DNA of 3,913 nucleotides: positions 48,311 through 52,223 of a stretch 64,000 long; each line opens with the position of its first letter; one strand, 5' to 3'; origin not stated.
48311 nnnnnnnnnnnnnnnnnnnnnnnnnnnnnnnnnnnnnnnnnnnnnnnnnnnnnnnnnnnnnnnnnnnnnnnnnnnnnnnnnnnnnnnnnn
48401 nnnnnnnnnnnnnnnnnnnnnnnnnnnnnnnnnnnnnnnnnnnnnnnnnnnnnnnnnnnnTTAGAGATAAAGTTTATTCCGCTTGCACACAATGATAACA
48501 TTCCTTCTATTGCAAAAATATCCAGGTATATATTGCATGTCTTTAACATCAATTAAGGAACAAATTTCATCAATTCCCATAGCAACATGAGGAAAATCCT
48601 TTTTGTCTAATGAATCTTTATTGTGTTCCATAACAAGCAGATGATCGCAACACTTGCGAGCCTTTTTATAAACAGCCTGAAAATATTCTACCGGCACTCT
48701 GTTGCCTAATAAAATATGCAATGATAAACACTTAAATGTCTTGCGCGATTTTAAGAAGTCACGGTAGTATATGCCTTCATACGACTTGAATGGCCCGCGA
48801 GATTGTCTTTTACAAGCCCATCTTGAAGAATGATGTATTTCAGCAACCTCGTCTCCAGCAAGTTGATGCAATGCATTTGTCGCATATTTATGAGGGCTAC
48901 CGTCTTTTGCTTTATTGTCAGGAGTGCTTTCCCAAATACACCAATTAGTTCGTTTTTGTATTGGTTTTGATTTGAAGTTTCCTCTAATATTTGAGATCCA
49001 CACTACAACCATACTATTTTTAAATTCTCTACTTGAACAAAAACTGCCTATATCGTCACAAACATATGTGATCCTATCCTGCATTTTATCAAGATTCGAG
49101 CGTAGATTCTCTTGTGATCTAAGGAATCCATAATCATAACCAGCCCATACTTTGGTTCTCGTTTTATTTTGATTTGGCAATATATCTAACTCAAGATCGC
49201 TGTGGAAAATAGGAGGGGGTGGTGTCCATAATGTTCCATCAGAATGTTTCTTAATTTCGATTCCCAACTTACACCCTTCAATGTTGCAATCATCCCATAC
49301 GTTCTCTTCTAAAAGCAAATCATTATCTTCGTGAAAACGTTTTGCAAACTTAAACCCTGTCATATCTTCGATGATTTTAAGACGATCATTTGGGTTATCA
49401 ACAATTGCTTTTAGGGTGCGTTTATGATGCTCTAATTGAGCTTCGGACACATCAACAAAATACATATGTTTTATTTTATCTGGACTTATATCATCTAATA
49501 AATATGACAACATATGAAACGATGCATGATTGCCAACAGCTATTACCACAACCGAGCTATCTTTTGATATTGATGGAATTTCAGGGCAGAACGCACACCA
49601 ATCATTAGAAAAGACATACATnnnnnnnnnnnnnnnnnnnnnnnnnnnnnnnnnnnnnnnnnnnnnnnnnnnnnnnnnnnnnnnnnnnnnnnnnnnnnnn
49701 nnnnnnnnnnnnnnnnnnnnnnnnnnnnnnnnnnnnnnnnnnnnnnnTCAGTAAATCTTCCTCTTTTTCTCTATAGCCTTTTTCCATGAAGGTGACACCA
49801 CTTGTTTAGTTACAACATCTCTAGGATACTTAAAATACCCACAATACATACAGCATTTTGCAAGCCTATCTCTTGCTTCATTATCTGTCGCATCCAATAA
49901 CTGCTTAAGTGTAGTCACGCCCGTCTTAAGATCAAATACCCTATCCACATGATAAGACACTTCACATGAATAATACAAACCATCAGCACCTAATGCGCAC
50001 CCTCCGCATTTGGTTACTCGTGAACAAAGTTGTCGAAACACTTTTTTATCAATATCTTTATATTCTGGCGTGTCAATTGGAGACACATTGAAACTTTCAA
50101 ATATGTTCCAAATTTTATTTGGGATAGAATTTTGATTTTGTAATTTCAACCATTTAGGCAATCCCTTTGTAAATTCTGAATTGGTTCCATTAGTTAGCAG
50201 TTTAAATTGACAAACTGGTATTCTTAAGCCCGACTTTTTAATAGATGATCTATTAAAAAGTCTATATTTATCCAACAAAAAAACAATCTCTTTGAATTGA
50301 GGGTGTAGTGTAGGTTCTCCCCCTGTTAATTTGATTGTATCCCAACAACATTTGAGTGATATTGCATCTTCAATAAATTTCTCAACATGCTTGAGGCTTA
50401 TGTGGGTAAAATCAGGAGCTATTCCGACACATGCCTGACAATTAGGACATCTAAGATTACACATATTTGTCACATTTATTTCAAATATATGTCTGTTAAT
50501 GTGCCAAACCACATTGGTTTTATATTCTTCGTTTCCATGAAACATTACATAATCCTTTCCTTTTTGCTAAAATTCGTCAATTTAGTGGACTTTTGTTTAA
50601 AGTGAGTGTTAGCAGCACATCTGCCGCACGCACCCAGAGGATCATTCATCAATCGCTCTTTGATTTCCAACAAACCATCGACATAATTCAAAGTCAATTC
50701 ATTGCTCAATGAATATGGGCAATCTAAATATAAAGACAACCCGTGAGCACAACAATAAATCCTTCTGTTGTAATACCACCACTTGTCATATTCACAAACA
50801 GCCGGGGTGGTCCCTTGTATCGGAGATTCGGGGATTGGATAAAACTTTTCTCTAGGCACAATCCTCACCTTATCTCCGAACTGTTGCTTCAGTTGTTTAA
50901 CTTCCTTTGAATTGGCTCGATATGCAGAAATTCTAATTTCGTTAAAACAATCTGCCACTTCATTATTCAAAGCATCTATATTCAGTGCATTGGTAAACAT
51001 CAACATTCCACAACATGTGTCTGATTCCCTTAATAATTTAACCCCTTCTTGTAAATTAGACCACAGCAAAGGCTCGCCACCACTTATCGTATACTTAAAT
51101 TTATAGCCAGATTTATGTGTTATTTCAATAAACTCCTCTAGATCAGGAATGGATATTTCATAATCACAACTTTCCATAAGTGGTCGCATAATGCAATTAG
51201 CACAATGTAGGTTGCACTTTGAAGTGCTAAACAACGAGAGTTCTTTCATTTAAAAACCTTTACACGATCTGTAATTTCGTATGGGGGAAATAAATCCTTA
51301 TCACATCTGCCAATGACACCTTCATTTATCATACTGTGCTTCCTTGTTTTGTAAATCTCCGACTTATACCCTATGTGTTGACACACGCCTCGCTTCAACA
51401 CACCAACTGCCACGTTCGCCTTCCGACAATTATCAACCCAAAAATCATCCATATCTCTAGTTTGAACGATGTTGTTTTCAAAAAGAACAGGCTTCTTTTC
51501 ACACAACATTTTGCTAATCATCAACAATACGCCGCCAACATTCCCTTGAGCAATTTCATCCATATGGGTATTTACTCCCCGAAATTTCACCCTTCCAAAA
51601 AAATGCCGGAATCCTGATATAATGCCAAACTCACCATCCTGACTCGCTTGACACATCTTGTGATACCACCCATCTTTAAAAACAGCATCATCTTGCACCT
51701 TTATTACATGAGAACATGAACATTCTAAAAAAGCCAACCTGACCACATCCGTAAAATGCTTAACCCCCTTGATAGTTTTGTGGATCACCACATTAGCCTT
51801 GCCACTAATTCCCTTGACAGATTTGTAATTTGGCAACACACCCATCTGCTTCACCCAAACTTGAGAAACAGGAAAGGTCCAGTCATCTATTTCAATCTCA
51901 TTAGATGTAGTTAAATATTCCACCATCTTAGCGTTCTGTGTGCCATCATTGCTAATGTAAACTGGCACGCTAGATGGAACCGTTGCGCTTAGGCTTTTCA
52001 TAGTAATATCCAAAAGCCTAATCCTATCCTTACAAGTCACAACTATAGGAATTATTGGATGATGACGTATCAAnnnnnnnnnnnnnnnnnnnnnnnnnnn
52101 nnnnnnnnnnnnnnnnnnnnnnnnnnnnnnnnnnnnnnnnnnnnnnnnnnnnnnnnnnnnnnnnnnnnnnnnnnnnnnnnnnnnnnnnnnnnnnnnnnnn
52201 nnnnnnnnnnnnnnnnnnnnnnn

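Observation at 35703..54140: AT-rich glycan-synthesis and glycan-modification island lacking any flippase, polymerase or exporter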

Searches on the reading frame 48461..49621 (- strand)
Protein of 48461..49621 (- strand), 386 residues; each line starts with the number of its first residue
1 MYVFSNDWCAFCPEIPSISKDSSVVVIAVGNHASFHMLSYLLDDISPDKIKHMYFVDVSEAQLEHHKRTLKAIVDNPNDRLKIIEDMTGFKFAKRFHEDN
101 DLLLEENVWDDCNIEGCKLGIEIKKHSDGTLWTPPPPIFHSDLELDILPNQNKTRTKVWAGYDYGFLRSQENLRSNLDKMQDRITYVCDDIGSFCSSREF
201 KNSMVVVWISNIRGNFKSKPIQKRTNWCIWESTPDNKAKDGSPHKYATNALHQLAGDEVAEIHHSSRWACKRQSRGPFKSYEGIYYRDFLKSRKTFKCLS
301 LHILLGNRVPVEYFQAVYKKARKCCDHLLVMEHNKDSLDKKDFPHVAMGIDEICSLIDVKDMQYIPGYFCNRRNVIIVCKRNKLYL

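Call 5: search_protein_families(library=pfam, max_evalue=0.01, proteins=[window:48461-49621:-])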
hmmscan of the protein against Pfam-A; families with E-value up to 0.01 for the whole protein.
window:48461-49621:- (386 aa): 0 families

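Call 15: search_protein_families(library=ncbifam, max_evalue=0.01, proteins=[window:48461-49621:-])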
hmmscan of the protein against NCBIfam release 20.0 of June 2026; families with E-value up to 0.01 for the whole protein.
window:48461-49621:- (386 aa): 0 families

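Call 40: search_protein_families(library=phrogs, max_evalue=0.01, proteins=[window:48461-49621:-])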
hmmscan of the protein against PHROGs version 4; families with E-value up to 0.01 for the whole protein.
window:48461-49621:- (386 aa): 0 families

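Call 42: search_solved_structures(query=window:48461-49621:-, max_evalue=10, show_alignments=1)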
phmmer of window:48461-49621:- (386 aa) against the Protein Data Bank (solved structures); distinct sequences matched with E-value up to 10: 1.
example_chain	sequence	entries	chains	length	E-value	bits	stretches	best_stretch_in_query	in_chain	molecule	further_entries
1ib8_A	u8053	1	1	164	1.6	10.7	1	36-74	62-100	CONSERVED PROTEIN SP14.3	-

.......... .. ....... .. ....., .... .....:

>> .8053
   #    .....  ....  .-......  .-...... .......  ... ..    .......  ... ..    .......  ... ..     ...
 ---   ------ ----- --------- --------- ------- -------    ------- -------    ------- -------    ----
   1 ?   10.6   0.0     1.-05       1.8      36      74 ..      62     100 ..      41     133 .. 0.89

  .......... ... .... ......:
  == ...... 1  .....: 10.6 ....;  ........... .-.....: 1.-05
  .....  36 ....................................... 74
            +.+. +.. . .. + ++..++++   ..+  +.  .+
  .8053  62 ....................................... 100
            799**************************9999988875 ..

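Call 45: find_homologous_proteins(query=window:48461-49621:-, max_evalue=0.001)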
Query window:48461-49621:- (386 aa): 5 proteins with E <= 0.001 among 1543 candidates.
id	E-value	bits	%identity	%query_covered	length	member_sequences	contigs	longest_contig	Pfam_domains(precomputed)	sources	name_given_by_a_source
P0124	2.5e-271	917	100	100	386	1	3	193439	-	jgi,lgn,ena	-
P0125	5.7e-118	412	49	98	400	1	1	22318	-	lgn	-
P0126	6.4e-112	392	49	98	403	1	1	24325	-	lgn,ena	-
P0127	7.1e-112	392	45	98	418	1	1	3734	-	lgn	-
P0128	2.3e-63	233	38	98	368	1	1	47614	-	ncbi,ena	-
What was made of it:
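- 48461..49621 (-): Orphan 386-aa protein of a small family found only in metagenomic glycan islands. Four homologues at 38-49% identity (call 45).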

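Call 46: find_encoding_contigs(protein=P0128, flank=10000, max_places=2)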
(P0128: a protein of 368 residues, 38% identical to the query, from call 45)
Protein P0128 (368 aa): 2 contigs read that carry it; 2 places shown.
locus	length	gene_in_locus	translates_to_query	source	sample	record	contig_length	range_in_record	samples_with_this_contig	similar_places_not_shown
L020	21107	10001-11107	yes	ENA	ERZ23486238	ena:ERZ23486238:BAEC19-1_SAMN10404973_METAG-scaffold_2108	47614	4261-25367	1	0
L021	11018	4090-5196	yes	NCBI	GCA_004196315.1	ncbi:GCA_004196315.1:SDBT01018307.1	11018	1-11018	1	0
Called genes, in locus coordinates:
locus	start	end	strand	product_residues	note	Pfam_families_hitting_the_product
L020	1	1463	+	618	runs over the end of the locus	-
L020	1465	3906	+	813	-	-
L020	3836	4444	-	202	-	-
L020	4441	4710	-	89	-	-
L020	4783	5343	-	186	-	-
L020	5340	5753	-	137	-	-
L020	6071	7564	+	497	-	-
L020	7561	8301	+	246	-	PF04055:Radical_SAM (weak), PF13186:SPASM (weak)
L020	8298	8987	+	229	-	-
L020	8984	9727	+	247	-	-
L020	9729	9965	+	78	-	-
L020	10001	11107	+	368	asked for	-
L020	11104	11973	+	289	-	-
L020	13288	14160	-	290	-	-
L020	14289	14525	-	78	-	-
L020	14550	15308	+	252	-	PF02348:CTP_transf_3, PF12804:NTP_transf_3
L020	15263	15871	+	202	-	PF13578:Methyltransf_24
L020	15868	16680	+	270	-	-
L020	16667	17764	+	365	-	PF01973:MptE-like (faint)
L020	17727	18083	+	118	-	-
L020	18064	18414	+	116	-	-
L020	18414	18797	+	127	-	PF07883:Cupin_2 (faint)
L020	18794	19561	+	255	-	-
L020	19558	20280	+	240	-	-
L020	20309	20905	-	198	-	PF08241:Methyltransf_11, PF13649:Methyltransf_25 (weak)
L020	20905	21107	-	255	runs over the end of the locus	-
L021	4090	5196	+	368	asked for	-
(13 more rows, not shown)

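Call 47: find_encoding_contigs(protein=P0126, flank=10000, max_places=2)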
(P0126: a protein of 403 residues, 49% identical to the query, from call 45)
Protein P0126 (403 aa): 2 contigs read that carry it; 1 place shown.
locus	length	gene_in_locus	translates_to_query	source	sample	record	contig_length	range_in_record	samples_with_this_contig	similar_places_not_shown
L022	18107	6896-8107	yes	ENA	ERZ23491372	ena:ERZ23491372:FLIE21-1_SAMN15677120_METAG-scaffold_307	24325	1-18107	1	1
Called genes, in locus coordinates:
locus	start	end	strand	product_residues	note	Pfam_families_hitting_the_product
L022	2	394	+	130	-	?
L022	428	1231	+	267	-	-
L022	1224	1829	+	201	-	PF13578:Methyltransf_24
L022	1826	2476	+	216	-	-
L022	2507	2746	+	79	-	-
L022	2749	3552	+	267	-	-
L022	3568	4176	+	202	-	PF13578:Methyltransf_24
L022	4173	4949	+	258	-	-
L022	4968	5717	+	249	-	-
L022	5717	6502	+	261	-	-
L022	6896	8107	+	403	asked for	-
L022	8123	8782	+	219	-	-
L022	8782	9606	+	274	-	PF00656:Peptidase_C14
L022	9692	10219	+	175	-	-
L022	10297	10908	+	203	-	-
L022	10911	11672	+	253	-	PF00685:Sulfotransfer_1, PF13469:Sulfotransfer_3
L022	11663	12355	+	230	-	-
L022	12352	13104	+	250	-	PF00535:Glycos_transf_2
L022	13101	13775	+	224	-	PF17784:Sulfotransfer_4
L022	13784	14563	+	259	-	PF00535:Glycos_transf_2 (weak)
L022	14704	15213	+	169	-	-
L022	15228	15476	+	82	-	-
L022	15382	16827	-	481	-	-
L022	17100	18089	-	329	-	-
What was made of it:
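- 48461..49621 (-): They sit in islands holding rSAM/SPASM, CTP_transf_3, MT_24, MptE-like, sulfotransferases and GT2 (calls 46, 47).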

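Call 57: predict_structure(alignment_id=A1)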
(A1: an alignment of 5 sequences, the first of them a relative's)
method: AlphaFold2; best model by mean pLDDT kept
length: 386 residues; sequences in the alignment: 5
mean_pLDDT: 48.6   pTM: 0.39
mean pLDDT of the five models: 48.6, 44.2, 43.0, 42.0, 41.9
residues with pLDDT >= 90: 0; 70-90: 46; 50-70: 152; < 50: 188
segments of 3 or more residues with pLDDT < 50: 1-17, 88-90, 106-164, 210-247, 266-275, 304-309, 332-386
pLDDT, mean of each block of 10 residues (from residue 1): 30 43 69 57 71 72 65 68 57 64 51 34 26 24 24 26 46 64 76 65 62 28 22 30 47 55 49 49 67 68 47 65 64 39 38 41 28 32 26
secondary structure, 60 per line:
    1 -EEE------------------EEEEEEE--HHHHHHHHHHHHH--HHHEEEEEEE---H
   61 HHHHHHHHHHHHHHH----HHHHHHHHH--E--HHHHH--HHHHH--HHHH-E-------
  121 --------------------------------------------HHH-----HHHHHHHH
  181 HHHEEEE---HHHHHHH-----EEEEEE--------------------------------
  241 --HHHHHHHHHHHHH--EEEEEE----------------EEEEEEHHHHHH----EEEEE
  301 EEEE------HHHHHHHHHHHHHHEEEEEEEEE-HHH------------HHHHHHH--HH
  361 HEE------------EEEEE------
elements in order: E2-4 E23-29 H32-44 E50-56 H60-75 H80-88 H94-98 H101-105 H108-111 H173-183 E184-187 H191-197 E203-208 H243-255 E258-263 E280-285 H286-291 E296-304 H311-324 E325-333 H350-356 E376-380
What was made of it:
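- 48461..49621 (-): AF2 model unusable, pLDDT 48.6 (call 57).
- Tried and rejected: The AF2 model of the 386-aa protein was too poor to use (pLDDT 48.6, call 57).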

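Call 66: find_related_loci(query=A1, collection=viral_contigs, flank=10000)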
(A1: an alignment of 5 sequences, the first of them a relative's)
Query A1 (386 aa) in viral_contigs; peptide patterns used: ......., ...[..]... (x = any residue, [..] = any of these).
24 stretches matched a pattern, but none encodes a relative of the query by tblastn (E <= 1e-3).

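Call 68: search_protein_families(library=pfam, max_evalue=5, proteins=[window:48461-49621:-])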
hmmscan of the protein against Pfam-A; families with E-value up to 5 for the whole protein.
window:48461-49621:- (386 aa): 2 families
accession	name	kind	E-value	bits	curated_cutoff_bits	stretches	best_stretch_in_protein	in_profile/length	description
PF04236.20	Transp_Tc5_C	-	0.049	14.5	27.4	1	93-118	11-36/63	Tc5 transposase C-terminal domain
PF09827.14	CRISPR_Cas2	-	0.15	12.7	23.8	1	54-84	34-66/74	CRISPR associated protein Cas2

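Call 78: find_related_loci(query=A1, collection=genome_contigs, flank=10000)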
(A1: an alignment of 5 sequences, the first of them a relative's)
Query A1 (386 aa) in genome_contigs; peptide patterns used: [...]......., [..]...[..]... (x = any residue, [..] = any of these).
39 stretches matched a pattern, but none encodes a relative of the query by tblastn (E <= 1e-3).
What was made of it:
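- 48461..49621 (-): The pattern scans used by find_related_loci found none in GTDB species representatives or in IMG/VR (calls 66, 78).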

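Call 99: search_protein_families(library=phrogs, max_evalue=0.001, proteins=[L020:1465-3906:+, L020:6071-7564:+, L022:15382-16827:-, L022:17100-18089:-])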
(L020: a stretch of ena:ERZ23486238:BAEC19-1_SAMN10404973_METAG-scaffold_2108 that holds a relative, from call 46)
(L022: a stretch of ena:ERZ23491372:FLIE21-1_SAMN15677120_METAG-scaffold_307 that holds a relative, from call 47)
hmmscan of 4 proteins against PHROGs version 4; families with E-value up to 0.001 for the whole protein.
L020:1465-3906:+ (813 aa): 0 families

L020:6071-7564:+ (497 aa): 1 family
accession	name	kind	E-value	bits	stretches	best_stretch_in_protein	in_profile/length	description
phrog_25750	-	unknown function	2.8e-05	24.3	1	293-351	249-309/442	-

L022:15382-16827:- (481 aa): 0 families

L022:17100-18089:- (329 aa): 1 family
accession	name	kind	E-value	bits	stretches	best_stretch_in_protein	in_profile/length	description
phrog_5353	-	unknown function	2.2e-09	38.2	2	115-233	64-180/256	-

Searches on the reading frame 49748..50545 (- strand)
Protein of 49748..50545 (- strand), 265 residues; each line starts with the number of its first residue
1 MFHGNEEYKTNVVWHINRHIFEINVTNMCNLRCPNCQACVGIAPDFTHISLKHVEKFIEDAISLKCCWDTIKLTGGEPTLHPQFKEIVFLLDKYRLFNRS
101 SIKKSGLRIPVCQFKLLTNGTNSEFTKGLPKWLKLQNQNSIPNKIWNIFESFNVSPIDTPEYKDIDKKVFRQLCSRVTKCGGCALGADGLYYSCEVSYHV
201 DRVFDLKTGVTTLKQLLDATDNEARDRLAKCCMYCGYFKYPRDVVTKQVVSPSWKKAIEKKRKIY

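Call 5: search_protein_families(library=pfam, max_evalue=0.01, proteins=[window:49748-50545:-])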
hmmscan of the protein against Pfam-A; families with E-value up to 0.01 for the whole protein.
window:49748-50545:- (265 aa): 2 families
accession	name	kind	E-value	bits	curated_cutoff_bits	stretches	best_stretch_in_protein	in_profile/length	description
PF04055.27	Radical_SAM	-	5.8e-09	36.8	29.5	1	23-124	1-90/166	Radical SAM superfamily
PF13353.11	Fer4_12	-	8.1e-05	23.4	22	1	28-95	14-78/137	4Fe-4S single cluster domain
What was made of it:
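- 49748..50545 (-): Radical-SAM enzyme with a C-terminal Cys cluster (265 aa). PF04055, E = 5.8e-9, 36.8 bits against a cut-off of 29.5 (call 5).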

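Call 15: search_protein_families(library=ncbifam, max_evalue=0.01, proteins=[window:49748-50545:-])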
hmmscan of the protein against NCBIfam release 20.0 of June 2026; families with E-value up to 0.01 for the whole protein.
window:49748-50545:- (265 aa): 31 families (the best 25 are shown)
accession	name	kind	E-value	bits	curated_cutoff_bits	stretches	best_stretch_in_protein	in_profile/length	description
TIGR02666.1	moaA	equivalog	2e-10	40.2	284.05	1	23-96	14-88/336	GTP 3',8-cyclase MoaA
NF045646.2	rSAM_Se_TrsS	equivalog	2.8e-08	32.7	490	1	23-109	90-173/441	radical SAM (seleno)protein TrsS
TIGR04167.1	rSAM_SeCys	equivalog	9.2e-08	31.6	300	1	19-92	8-78/303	arsenosugar biosynthesis radical SAM (seleno)protein ArsS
NF045702.1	rSAM_GDGT_ether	equivalog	9.4e-08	31.1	450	1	21-106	88-173/486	tetraether lipid synthase Tes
NF050035.1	rSAM_WgK_link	exception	2.1e-07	30.2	650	1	20-96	10-85/367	radical SAM/SPASM peptide maturase WgkB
NF001199.0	PRK00164.2-1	equivalog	2.2e-07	30.3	231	1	21-109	14-99/308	GTP 3',8-cyclase MoaA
TIGR02668.1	moaA_archaeal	equivalog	7.2e-07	28.5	325.25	1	22-96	13-85/303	GTP 3',8-cyclase MoaA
TIGR04251.1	SCM_rSAM_ScmF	equivalog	3.4e-06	26.7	400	1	24-94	9-80/353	SynChlorMet cassette radical SAM/SPASM protein ScmF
TIGR04317.1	W_rSAM_matur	equivalog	1.1e-05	24.8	380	1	23-91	8-75/349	tungsten cofactor oxidoreductase radical SAM maturase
TIGR04478.1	rSAM_YfkAB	equivalog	2.6e-05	23.6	250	1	21-94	27-98/363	radical SAM/CxCxxxxC motif protein YfkAB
NF038283.1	viperin_w_prok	equivalog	5.5e-05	22.5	180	1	24-88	7-76/281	viperin family antiviral radical SAM protein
TIGR04250.1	SCM_rSAM_ScmE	equivalog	7.1e-05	21.9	400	1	21-95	5-77/358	SynChlorMet cassette radical SAM/SPASM protein ScmE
TIGR02495.1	NrdG2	equivalog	8.1e-05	22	131.15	1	28-91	25-86/193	anaerobic ribonucleoside-triphosphate reductase activating protein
TIGR04053.2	TIGR04053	equivalog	0.00014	21.2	395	1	24-88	13-77/366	TIGR04053 family radical SAM/SPASM domain-containing protein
TIGR04368.1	Glu_2_3_NH3_mut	equivalog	0.00021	20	650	1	23-121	156-252/404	glutamate 2,3-aminomutase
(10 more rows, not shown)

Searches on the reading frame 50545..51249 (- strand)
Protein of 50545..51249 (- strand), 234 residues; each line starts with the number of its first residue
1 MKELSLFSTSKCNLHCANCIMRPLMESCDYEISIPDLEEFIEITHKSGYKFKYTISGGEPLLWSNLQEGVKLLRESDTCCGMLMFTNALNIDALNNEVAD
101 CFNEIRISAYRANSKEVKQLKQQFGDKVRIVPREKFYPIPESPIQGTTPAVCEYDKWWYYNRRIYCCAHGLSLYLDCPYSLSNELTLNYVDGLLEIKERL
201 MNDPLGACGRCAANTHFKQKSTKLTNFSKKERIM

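Call 5: search_protein_families(library=pfam, max_evalue=0.01, proteins=[window:50545-51249:-])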
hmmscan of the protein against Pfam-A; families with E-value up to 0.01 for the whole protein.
window:50545-51249:- (234 aa): 2 families
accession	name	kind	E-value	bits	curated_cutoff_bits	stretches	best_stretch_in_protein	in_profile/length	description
PF13353.11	Fer4_12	-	1.1e-05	26.2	22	1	6-107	10-111/137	4Fe-4S single cluster domain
PF04055.27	Radical_SAM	-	1.1e-05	26.1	29.5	1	8-85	3-74/166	Radical SAM superfamily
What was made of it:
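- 50545..51249 (-): Second radical-SAM enzyme (234 aa). Fer4_12, 26.2 bits against a cut-off of 22; Radical_SAM 26.1 bits, below its cut-off (call 5).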

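Call 15: search_protein_families(library=ncbifam, max_evalue=0.01, proteins=[window:50545-51249:-])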
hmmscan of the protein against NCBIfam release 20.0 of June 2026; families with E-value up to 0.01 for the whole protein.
window:50545-51249:- (234 aa): 18 families
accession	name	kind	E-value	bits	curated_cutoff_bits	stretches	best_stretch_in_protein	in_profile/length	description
TIGR02668.1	moaA_archaeal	equivalog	2.3e-08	33.4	325.25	1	3-119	11-126/303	GTP 3',8-cyclase MoaA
TIGR02666.1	moaA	equivalog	4.7e-08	32.4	284.05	1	8-113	16-126/336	GTP 3',8-cyclase MoaA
NF001199.0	PRK00164.2-1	equivalog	5.5e-08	32.3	231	1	4-121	14-130/308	GTP 3',8-cyclase MoaA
NF038283.1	viperin_w_prok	equivalog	4.7e-06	26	180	1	6-113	6-118/281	viperin family antiviral radical SAM protein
NF045646.2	rSAM_Se_TrsS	equivalog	1.1e-05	24.1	490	1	9-77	93-160/441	radical SAM (seleno)protein TrsS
NF045702.1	rSAM_GDGT_ether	equivalog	3.4e-05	22.7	450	1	9-78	93-164/486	tetraether lipid synthase Tes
TIGR04055.1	rSAM_NirJ2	equivalog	5.7e-05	22.8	500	1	6-76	4-72/326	putative heme d1 biosynthesis radical SAM protein NirJ2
TIGR04317.1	W_rSAM_matur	equivalog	0.00019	20.7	380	1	1-122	3-123/349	tungsten cofactor oxidoreductase radical SAM maturase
TIGR03977.1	rSAM_pair_HxsC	equivalog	0.00022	20.2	267.9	1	5-87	28-107/292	His-Xaa-Ser system radical SAM maturase HxsC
TIGR02495.1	NrdG2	equivalog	0.00056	19.3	131.15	1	10-75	24-88/193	anaerobic ribonucleoside-triphosphate reductase activating protein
TIGR04082.1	rSAM_for_selen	equivalog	0.00056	18.8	350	1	9-67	206-264/516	thio(seleno)oxazole modification radical SAM maturase SbtM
TIGR04133.1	rSAM_w_lipo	hypoth_equivalog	0.0012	17.8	425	1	8-108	30-132/350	TIGR04133 family radical SAM/SPASM protein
TIGR04054.1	rSAM_NirJ1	equivalog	0.0013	17.4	650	1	8-77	42-110/387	putative heme d1 biosynthesis radical SAM protein NirJ1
TIGR04251.1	SCM_rSAM_ScmF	equivalog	0.002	17.6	400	1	3-101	5-104/353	SynChlorMet cassette radical SAM/SPASM protein ScmF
NF047865.1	rSAM_PapB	equivalog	0.0025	17.1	340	1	3-107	4-113/330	PapB family radical SAM/SPASM ranthipeptide maturase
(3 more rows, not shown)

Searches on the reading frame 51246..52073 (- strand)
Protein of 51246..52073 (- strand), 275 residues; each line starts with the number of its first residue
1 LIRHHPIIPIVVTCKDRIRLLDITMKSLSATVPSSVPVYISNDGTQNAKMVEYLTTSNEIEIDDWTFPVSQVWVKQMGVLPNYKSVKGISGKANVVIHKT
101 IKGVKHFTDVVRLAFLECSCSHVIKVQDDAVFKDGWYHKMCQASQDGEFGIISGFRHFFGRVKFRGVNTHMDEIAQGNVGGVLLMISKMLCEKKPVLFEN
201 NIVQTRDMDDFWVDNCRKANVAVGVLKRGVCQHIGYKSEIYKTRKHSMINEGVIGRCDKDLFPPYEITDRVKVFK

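Call 5: search_protein_families(library=pfam, max_evalue=0.01, proteins=[window:51246-52073:-])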
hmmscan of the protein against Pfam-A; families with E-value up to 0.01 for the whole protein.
window:51246-52073:- (275 aa): 0 families

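Call 40: search_protein_families(library=phrogs, max_evalue=0.01, proteins=[window:51246-52073:-])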
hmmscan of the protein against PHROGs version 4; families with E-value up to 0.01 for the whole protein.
window:51246-52073:- (275 aa): 0 families

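Call 68: search_protein_families(library=pfam, max_evalue=5, proteins=[window:51246-52073:-])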
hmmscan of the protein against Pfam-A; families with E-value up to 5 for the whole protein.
window:51246-52073:- (275 aa): 0 families
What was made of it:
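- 51246..52073 (-): Unknown protein (275 aa). No hit (calls 5, 40, 68).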
